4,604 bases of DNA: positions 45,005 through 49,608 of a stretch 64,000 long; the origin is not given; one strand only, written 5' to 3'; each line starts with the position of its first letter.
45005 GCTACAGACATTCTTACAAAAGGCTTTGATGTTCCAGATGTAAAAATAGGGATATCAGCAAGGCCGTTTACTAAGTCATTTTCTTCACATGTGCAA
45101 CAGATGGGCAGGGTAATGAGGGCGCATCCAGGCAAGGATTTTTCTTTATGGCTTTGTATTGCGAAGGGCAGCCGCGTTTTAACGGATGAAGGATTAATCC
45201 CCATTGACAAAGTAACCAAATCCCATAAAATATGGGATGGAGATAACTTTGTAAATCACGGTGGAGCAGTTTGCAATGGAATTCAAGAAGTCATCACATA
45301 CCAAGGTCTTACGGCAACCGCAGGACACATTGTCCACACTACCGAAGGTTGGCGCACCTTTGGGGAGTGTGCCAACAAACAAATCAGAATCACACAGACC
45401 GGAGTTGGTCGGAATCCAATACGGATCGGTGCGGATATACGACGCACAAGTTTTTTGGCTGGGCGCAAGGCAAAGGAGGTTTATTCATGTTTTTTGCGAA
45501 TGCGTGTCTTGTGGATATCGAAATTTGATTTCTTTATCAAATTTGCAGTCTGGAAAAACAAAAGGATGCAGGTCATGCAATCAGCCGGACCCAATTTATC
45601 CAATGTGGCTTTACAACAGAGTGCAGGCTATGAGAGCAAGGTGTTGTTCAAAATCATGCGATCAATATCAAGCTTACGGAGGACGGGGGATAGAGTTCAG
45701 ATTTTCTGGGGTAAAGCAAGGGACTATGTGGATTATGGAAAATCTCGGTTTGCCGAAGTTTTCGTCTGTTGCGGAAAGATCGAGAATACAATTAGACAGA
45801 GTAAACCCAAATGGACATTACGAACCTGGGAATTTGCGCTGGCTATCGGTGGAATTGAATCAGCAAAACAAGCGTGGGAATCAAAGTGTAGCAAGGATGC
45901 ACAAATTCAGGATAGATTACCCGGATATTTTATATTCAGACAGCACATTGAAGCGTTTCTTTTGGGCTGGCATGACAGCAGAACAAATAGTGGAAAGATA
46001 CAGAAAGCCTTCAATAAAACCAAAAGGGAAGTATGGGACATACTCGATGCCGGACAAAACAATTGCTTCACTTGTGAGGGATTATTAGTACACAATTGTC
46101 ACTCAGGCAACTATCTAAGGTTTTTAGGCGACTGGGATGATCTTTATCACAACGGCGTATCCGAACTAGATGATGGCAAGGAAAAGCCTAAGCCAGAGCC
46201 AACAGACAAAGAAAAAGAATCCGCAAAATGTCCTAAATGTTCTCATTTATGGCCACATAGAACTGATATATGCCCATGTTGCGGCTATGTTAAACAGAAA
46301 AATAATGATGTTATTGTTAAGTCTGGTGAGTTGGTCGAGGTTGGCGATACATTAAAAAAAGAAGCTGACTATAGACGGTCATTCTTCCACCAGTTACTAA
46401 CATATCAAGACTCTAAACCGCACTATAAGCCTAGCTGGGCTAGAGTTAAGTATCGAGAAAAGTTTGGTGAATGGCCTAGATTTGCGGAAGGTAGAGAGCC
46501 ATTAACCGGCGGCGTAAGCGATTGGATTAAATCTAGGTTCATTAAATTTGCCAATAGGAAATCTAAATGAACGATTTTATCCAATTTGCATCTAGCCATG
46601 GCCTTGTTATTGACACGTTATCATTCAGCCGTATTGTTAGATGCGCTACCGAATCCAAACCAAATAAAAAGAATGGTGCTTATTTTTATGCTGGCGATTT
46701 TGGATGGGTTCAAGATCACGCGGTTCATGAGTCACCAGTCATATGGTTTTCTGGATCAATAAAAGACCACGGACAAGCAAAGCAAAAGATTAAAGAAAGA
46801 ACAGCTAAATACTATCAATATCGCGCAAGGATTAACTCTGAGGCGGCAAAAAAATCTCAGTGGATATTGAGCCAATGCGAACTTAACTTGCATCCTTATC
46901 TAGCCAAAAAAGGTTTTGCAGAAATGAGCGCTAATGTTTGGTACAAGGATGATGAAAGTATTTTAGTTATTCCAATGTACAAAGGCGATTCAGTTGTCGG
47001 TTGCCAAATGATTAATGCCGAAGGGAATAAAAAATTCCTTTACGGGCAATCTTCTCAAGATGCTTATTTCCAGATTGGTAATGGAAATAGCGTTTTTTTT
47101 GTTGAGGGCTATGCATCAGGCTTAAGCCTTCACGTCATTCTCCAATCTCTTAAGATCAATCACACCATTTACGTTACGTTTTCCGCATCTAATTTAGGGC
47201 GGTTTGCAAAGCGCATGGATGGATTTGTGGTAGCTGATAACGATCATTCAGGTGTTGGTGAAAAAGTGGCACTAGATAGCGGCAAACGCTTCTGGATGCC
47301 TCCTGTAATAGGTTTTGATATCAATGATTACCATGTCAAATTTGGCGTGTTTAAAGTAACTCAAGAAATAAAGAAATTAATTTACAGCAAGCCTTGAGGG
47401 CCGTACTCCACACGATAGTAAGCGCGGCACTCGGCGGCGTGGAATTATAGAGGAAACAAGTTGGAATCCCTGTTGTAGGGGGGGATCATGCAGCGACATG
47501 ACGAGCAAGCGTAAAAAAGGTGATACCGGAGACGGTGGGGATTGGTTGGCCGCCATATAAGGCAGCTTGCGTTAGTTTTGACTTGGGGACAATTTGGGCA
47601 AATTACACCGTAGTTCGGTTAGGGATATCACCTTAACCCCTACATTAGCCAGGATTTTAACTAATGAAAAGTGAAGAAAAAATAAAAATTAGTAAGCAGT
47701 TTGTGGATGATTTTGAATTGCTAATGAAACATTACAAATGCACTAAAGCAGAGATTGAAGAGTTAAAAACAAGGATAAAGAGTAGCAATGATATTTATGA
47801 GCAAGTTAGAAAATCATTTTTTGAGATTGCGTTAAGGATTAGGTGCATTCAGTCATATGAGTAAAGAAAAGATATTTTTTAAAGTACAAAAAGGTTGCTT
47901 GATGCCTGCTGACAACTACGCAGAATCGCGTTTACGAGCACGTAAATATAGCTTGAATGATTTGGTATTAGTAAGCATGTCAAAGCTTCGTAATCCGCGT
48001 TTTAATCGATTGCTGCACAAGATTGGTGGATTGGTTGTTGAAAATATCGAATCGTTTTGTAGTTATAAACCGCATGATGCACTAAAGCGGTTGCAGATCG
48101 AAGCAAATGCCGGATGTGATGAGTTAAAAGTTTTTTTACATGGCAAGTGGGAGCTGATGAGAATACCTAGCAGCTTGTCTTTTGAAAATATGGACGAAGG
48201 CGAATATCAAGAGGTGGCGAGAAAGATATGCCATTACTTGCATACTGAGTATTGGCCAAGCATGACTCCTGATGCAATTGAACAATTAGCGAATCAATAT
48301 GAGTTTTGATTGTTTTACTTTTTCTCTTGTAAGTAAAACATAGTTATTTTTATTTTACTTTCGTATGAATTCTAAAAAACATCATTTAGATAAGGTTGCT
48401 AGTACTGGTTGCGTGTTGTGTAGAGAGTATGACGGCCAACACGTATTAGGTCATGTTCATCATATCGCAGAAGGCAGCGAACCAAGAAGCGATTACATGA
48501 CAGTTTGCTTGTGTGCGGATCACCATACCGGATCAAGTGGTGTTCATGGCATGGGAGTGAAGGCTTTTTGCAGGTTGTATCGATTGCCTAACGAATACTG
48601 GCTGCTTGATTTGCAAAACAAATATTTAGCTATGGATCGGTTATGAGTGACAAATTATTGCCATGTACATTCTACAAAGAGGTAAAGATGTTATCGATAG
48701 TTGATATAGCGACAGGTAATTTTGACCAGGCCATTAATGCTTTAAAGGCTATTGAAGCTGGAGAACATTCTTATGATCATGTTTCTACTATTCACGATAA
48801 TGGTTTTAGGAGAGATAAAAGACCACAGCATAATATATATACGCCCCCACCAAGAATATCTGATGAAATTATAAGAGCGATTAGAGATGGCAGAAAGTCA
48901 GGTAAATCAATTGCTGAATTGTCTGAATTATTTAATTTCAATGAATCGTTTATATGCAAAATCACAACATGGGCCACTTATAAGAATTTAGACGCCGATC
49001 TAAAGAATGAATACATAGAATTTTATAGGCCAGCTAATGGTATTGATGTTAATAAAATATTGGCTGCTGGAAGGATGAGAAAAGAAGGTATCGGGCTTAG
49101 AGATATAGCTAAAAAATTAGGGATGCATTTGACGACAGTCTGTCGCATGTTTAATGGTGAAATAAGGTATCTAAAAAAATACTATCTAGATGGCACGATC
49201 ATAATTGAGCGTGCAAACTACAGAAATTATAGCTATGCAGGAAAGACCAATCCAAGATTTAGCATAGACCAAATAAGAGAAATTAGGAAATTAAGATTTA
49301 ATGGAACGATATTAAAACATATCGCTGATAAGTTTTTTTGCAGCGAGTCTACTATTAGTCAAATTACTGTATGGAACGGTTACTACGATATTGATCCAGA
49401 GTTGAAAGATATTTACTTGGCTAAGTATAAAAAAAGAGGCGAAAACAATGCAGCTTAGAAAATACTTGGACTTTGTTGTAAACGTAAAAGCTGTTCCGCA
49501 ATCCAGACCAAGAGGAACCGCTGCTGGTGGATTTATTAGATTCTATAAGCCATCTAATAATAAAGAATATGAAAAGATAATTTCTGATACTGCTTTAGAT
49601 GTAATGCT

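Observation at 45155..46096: Helicase intein whose homing-endonuclease-like gene sits in a different reading frame; two same-strand frames stay open for ~270 codons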

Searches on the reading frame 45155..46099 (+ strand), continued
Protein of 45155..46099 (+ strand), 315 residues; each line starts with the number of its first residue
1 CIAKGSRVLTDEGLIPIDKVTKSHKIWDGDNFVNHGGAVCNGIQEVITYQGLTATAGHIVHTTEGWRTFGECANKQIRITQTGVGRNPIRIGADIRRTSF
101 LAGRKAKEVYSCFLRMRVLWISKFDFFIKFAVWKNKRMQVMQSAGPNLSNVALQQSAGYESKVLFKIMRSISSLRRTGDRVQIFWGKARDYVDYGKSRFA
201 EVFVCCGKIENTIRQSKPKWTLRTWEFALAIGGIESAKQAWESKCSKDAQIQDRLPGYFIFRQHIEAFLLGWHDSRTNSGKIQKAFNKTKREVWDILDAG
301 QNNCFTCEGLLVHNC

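Call 63: predict_structure(alignment_id=A4)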
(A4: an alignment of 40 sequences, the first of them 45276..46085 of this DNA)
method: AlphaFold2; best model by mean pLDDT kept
length: 270 residues; sequences in the alignment: 40
mean_pLDDT: 81.6   pTM: 0.58
mean pLDDT of the five models: 81.6, 80.2, 79.3, 79.2, 77.8
residues with pLDDT >= 90: 135; 70-90: 81; 50-70: 20; < 50: 34
segments of 3 or more residues with pLDDT < 50: 1-34
pLDDT, mean of each block of 10 residues (from residue 1): 35 39 40 58 94 93 87 92 91 80 86 96 96 93 97 97 90 88 95 73 81 91 89 91 82 74 74
secondary structure, 60 per line:
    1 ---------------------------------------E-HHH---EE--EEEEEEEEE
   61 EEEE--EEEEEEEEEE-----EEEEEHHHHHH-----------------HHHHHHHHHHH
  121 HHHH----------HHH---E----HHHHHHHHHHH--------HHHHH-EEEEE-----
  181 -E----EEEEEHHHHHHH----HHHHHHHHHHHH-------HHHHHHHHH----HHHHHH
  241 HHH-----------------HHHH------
elements in order: E52-64 E67-76 E82-86 H87-92 H110-124 H146-156 H165-169 E171-175 E187-191 H192-198 H203-214 H222-230 H235-243 H261-264

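Call 67: predict_structure(alignment_id=A5)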
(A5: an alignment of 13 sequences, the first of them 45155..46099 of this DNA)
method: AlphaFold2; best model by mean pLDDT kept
length: 315 residues; sequences in the alignment: 13
mean_pLDDT: 52.8   pTM: 0.40
mean pLDDT of the five models: 52.8, 52.6, 52.0, 42.6, 42.3
residues with pLDDT >= 90: 43; 70-90: 65; 50-70: 5; < 50: 202
segments of 3 or more residues with pLDDT < 50: 84-285
pLDDT, mean of each block of 10 residues (from residue 1): 88 88 88 91 89 89 87 82 49 37 38 42 44 40 38 32 30 31 28 29 32 28 26 32 29 32 37 36 58 90 84 83
secondary structure, 60 per line:
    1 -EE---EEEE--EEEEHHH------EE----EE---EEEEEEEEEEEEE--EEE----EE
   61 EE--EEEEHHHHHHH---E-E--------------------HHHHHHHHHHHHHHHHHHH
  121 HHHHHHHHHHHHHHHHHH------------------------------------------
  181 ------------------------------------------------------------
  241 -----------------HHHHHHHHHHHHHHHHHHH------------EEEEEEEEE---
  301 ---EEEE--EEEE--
elements in order: E7-10 E13-16 E37-49 E52-54 E59-62 E65-68 H69-75 H102-138 H258-276 E289-297 E304-307 E310-313

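Call 70: fold_search(model_id=the predicted structure, library=pdb)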
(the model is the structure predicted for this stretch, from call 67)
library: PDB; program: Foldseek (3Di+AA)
matches with E <= 10: 82; with E <= 0.001: 2
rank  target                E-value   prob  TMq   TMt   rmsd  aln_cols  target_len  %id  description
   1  6frg                  5.3e-04  1.00  0.23  0.43   6.9       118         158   16  Crystal structure of G-1F mutant of Ssp DnaB Mini-Intein variant M86 (released 2019-01-30)
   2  6frh_A                9.4e-04  1.00  0.21  0.40   3.2        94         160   19  Crystal structure of Ssp DnaB Mini-Intein variant M86 (released 2019-01-30)
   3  6fre                  1.1e-03  1.00  0.25  0.48   3.4       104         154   21  Crystal structure of G-1F/H73A mutant of Ssp DnaB Mini-Intein variant M86 (released 2019-01-30)
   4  4kl5_A                1.3e-03  1.00  0.24  0.52   2.9        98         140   21  Crystal structure of NpuDnaE intein (released 2013-09-04)
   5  6frh_B                1.3e-03  1.00  0.21  0.42   3.2        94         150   19  Crystal structure of Ssp DnaB Mini-Intein variant M86 (released 2019-01-30)
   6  7cfv_MODEL_1_A        2.6e-03  1.00  0.20  0.44   2.3        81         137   16  Solution NMR structure of DnaX mini intein from Spirulina platensis (released 2020-12-23)
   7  4kl5_B                2.8e-03  1.00  0.24  0.50   2.9        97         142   23  Crystal structure of NpuDnaE intein (released 2013-09-04)
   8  6riy_B                3.0e-03  1.00  0.20  0.44   5.3        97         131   18  Crystal structure of MchDnaB-1 intein (N145AA) (released 2020-05-13)
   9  2in8                  3.5e-03  1.00  0.20  0.43   3.3        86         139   24  crystal structure of Mtu recA intein, splicing domain (released 2007-05-01)
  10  6rix_A                3.5e-03  1.00  0.20  0.44   4.7        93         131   17  Crystal structure of MchDnaB-1 intein (released 2020-05-13)
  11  4o1r                  4.2e-03  1.00  0.21  0.44   3.3        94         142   20  Crystal structure of NpuDnaB intein (released 2014-03-19)
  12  2in0                  4.2e-03  1.00  0.21  0.43   3.8        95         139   23  crystal structure of Mtu recA intein splicing domain (released 2007-05-01)
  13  5i0a                  4.4e-03  1.00  0.23  0.47   3.9       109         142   24  RecA mini intein in complex with cisplatin (released 2016-09-21)
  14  6zgq_B                4.4e-03  0.99  0.18  0.33   5.7        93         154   14  AceL NrdHF class 3 split intein GSH linked splice inactive variant - C124A, N146A (released 2020-09-16)
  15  6mx6_A                4.7e-03  1.00  0.21  0.42   4.3       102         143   16  The Prp8 intein of Cryptococcus neoformans (released 2019-10-23)
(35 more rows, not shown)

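Call 76: get_annotated_region(hit=H10, flank=1500)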
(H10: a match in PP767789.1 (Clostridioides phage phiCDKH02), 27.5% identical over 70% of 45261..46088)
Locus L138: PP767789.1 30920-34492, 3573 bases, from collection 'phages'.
description: Clostridioides phage phiCDKH02, complete genome.
organism: Clostridioides phage phiCDKH02 (NCBI taxid 3145026)
taxonomy: Viruses
host: Clostridioides difficile CD500-12; source: clinical sample; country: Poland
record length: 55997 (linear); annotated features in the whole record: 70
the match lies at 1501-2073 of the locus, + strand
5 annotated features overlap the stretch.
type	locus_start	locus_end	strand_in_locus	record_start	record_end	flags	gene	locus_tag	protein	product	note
CDS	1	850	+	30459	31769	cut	-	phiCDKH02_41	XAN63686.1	tail sheath family protein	-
CDS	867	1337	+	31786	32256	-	-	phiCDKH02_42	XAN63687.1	tail tube protein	-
CDS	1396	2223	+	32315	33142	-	-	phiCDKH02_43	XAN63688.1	deoxyuridine 5'-triphosphate nucleotidohydrolase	-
CDS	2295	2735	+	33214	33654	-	-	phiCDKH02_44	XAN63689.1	portal protein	-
CDS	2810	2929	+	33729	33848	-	-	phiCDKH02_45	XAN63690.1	hypothetical protein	-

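Call 83: fold_search(model_id=the predicted structure, library=pdb)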
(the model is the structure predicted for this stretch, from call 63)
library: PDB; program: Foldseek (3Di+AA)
matches with E <= 10: 546; with E <= 0.001: 0
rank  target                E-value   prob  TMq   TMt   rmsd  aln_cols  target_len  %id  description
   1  4l5g_A                1.4e-01  0.25  0.15  0.23  12.7       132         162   11  Crystal structure of Thermus thermophilus CarD (released 2013-07-31)
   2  2lwj_MODEL_1_A        1.8e-01  0.15  0.13  0.19  14.8       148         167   14  NMR solution structure Myxoccoccus xanthus CdnL (released 2014-02-05)
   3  7p37_A                2.7e-01  0.16  0.10  0.17  14.1       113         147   12  Streptomyces coelicolor ATP-loaded NrdR (released 2022-05-11)
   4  8fkt_BA               2.9e-01  0.05  0.08  0.11  17.2       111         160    8  Human nucleolar pre-60S ribosomal subunit (State C1) (released 2023-07-12)
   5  7ouf_B                3.1e-01  0.05  0.11  0.11  31.6       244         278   11  Structure of the STLV intasome:B56 complex bound to the strand-transfer inhibitor XZ450 (released 2021-08-18)
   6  2lt4_MODEL_1_A        3.9e-01  0.33  0.15  0.42  13.0        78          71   13  CdnLNt from Myxoccoccus xanthus (released 2013-11-13)
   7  3cws_C                4.4e-01  0.09  0.11  0.10  16.9       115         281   11  Crystal Structure of an AlkA Host/Guest Complex 2'-fluoro-2'-deoxyinosine:Thymine Base Pair (released 2008-09-02)
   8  1l8k                  4.7e-01  0.06  0.11  0.11  13.8       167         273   12  T Cell Protein-Tyrosine Phosphatase Structure (released 2002-05-08)
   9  4l5g_B                5.6e-01  0.10  0.13  0.20  12.7       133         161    9  Crystal structure of Thermus thermophilus CarD (released 2013-07-31)
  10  7pel_B                5.6e-01  0.04  0.11  0.11  29.9       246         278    9  CryoEM structure of simian T-cell lymphotropic virus intasome in complex with PP2A regulatory subunit B56 gamma (released 2021-08-25)
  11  1mpg_A                6.3e-01  0.08  0.11  0.10  15.8       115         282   11  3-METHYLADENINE DNA GLYCOSYLASE II FROM ESCHERICHIA COLI (released 1998-01-28)
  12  3k44_A                6.7e-01  0.14  0.11  0.18  12.2        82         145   17  Crystal Structure of Drosophila melanogaster Pur-alpha (released 2009-10-27)
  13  4kbm_B                6.7e-01  0.06  0.11  0.17  14.8       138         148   14  Structure of the Mtb CarD/RNAP Beta subunit B1-B2 domains complex (released 2013-10-02)
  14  6k0a_G                7.1e-01  0.15  0.08  0.16   8.0        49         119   24  cryo-EM structure of an archaeal Ribonuclease P (released 2019-06-19)
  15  3k44_B                7.5e-01  0.13  0.11  0.19  12.2        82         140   17  Crystal Structure of Drosophila melanogaster Pur-alpha (released 2009-10-27)
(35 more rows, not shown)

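Call 85: search_protein_families(library=pfam, alignment_id=A3, max_evalue=1)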
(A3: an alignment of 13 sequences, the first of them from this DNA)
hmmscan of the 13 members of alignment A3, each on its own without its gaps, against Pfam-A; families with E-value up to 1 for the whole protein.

A. member 1, seq(270 aa): 0 families

B. families by the number of members that match (of 13 scanned): 14 families
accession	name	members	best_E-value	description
PF13392.12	HNH_3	2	0.016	HNH endonuclease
PF08191.17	LRR_adjacent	2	0.2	LRR adjacent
PF01638.23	HxlR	1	0.0026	HxlR-like helix-turn-helix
PF15446.12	zf-PHD-like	1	0.0057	PHD/FYVE-zinc-finger like domain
PF09723.15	Zn_ribbon_8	1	0.01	Zinc ribbon domain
PF18585.7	zf-CCCH_6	1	0.024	Chromatin remodeling factor Mit1 C-terminal Zn finger 2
PF09297.16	Zn_ribbon_NUD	1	0.03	NADH pyrophosphatase zinc ribbon domain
PF14183.11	YwpF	1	0.032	YwpF-like protein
PF24249.1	DUF7452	1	0.064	Domain of unknown function (DUF7452)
PF23454.1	Zn_ribbon_Brz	1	0.13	Transcriptional regulator Brz zinc beta ribbon domain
PF23451.1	Zn_ribbon_PaaD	1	0.13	PaaD zinc beta ribbon domain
PF14569.12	zf-UDP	1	0.13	Zinc-binding RING-finger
PF19134.6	DUF5817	1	0.21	Domain of unknown function (DUF5817)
PF23499.1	YnfU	1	0.32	YnfU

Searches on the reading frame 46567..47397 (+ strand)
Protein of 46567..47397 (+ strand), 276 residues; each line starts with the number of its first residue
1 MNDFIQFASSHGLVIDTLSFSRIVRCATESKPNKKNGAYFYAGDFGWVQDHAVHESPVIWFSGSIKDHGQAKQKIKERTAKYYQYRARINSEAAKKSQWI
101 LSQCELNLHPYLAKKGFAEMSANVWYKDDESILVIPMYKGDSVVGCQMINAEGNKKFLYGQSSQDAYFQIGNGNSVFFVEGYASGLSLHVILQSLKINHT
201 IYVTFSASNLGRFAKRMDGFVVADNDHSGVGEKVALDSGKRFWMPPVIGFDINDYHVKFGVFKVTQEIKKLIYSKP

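Call 77: search_protein_families(library=phrogs, proteins=[window:46567-47397:+], max_evalue=0.00001)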
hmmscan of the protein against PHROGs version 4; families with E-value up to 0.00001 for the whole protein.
window:46567-47397:+ (276 aa): 4 families
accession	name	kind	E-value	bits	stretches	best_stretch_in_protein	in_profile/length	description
phrog_2249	-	DNA, RNA and nucleotide metabolism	1e-22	81.7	1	69-274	95-325/802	DNA primase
phrog_510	-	DNA, RNA and nucleotide metabolism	3.6e-16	60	1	71-256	108-345/667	DNA primase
phrog_25777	-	DNA, RNA and nucleotide metabolism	9.3e-11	41.5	1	78-259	138-339/907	DNA primase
phrog_4913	-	DNA, RNA and nucleotide metabolism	3.1e-09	36.2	1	46-269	123-376/1290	replication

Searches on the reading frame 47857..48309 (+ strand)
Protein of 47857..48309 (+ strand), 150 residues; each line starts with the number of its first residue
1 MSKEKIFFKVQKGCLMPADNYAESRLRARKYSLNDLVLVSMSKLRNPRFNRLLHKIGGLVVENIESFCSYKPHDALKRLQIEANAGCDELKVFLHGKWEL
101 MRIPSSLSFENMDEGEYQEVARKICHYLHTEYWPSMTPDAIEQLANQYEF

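Call 77: search_protein_families(library=phrogs, proteins=[window:47857-48309:+], max_evalue=0.00001)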
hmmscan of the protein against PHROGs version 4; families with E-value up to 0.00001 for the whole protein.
window:47857-48309:+ (150 aa): 1 family
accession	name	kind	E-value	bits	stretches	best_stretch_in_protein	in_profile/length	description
phrog_319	-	DNA, RNA and nucleotide metabolism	8.8e-22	78.4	1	7-147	6-153/159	NinB/ Orf homologous recombination mediator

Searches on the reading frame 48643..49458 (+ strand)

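Call 77: search_protein_families(library=phrogs, proteins=[window:48643-49458:+], max_evalue=0.00001)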
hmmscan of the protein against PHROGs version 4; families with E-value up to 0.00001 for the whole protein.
window:48643-49458:+ (271 aa): 2 families
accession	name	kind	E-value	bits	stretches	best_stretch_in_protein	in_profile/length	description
phrog_6156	-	DNA, RNA and nucleotide metabolism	1.3e-06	28.9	0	55-122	169-236/261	endonuclease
phrog_125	-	DNA, RNA and nucleotide metabolism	4.1e-06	27.5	0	128-171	158-201/254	DNA invertase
